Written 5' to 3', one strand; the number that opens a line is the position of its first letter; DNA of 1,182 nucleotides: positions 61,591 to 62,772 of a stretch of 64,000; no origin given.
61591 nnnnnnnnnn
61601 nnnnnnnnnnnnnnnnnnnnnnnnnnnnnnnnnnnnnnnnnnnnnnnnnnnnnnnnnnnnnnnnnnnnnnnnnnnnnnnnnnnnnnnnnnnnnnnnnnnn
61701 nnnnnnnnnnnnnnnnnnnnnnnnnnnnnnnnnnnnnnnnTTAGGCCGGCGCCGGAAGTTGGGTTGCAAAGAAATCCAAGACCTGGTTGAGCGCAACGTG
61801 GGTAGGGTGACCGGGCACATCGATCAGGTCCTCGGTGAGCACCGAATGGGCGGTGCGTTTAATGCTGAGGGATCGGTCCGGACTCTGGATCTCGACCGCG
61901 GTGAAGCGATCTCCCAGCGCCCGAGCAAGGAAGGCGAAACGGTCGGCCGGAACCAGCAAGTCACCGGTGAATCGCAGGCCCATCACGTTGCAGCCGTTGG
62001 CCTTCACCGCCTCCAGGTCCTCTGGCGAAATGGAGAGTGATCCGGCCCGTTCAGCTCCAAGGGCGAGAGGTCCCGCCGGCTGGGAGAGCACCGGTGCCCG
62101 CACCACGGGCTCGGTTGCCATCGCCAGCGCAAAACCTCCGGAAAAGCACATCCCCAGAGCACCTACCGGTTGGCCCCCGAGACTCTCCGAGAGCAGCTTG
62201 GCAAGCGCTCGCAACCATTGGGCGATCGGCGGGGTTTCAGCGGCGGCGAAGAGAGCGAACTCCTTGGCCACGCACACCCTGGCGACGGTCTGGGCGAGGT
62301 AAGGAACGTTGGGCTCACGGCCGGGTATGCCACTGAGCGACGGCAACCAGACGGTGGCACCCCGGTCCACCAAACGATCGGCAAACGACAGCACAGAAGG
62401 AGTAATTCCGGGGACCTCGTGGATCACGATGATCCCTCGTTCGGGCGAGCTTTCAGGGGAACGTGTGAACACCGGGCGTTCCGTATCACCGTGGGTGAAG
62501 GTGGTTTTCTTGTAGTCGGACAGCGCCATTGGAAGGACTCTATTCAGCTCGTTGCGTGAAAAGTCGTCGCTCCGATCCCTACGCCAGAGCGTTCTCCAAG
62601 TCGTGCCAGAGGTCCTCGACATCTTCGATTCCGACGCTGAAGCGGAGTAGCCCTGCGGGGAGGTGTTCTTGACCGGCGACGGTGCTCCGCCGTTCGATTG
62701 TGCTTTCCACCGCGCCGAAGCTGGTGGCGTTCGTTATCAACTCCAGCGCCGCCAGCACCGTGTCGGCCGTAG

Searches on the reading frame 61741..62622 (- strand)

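Call 9: search_protein_families(library=pfam, proteins=[window:61741-62622:-], max_evalue=0.001)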
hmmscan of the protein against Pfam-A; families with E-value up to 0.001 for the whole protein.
window:61741-62622:- (293 aa): 1 family
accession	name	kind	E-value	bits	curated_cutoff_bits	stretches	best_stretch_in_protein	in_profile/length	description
PF01738.24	DLH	-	2.9e-07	30.8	21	1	53-197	5-130/217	Dienelactone hydrolase family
